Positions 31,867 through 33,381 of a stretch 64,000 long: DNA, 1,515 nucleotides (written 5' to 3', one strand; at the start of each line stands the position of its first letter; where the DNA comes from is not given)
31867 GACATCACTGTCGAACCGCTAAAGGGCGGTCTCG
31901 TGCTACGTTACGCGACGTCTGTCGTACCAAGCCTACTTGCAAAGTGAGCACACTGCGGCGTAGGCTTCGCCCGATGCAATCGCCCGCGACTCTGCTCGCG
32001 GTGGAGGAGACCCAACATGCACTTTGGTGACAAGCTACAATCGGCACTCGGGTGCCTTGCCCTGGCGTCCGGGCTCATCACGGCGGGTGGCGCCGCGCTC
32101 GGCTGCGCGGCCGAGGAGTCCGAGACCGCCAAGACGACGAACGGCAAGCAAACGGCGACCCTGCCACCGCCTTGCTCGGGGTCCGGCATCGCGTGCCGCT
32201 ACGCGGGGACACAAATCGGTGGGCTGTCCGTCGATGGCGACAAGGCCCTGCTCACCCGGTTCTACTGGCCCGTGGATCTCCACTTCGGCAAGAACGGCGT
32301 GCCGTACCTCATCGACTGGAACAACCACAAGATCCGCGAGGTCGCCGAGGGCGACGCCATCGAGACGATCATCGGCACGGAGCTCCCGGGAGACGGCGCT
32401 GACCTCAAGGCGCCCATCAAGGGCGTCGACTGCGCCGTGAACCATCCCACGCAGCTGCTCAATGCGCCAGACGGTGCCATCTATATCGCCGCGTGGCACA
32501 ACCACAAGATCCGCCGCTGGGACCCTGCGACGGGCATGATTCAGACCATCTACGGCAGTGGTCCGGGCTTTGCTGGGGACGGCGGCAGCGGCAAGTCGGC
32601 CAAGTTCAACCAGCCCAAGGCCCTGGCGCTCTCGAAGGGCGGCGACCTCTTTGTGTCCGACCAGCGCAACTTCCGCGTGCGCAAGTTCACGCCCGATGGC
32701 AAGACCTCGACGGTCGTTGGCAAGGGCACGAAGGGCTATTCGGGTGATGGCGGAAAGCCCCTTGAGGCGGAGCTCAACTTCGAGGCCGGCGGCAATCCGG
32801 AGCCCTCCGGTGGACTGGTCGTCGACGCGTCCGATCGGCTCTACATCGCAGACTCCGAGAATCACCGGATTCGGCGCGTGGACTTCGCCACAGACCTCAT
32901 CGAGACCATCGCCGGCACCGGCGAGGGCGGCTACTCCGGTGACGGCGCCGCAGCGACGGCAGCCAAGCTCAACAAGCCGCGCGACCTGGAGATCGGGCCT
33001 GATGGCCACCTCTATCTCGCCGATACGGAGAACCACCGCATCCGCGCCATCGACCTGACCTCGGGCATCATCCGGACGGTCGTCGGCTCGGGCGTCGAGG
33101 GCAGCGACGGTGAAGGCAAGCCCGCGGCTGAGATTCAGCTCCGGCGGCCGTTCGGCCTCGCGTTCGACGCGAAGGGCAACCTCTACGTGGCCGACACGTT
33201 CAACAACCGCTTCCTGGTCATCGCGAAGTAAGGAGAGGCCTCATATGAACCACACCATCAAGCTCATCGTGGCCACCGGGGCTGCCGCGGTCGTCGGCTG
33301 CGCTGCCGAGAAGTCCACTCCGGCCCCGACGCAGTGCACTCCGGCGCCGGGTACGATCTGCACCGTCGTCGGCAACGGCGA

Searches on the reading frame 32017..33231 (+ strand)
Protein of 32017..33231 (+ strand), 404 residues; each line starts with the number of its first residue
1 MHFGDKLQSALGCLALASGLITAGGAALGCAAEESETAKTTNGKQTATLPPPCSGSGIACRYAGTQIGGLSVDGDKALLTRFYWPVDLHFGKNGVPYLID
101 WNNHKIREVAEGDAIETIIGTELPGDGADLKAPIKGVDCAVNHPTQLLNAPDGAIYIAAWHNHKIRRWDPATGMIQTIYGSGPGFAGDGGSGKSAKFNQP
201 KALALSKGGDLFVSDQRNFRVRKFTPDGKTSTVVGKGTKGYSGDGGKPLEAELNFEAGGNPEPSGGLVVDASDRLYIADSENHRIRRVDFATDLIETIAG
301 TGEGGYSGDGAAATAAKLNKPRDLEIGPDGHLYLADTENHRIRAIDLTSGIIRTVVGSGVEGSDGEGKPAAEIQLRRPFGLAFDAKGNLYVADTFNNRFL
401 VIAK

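Call 17: search_protein_families(library=pfam, proteins=[window:32017-33231:+], max_evalue=0.001)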
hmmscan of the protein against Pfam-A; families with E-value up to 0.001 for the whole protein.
window:32017-33231:+ (404 aa): 4 families
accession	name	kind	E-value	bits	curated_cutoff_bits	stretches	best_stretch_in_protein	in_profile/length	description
PF01436.27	NHL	-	8.9e-30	101.7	20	3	318-343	1-26/28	NHL repeat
PF25021.1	TEN_NHL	-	7.8e-26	91.3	27.1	3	270-359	81-179/357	Teneurin NHL domain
PF08450.18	SGL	-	3.1e-08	34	26.3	0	327-399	142-207/246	SMP-30/Gluconolactonase/LRE-like region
PF23500.1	DUF7133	-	4.4e-07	30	27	0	143-166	330-353/385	Domain of unknown function (DUF7133)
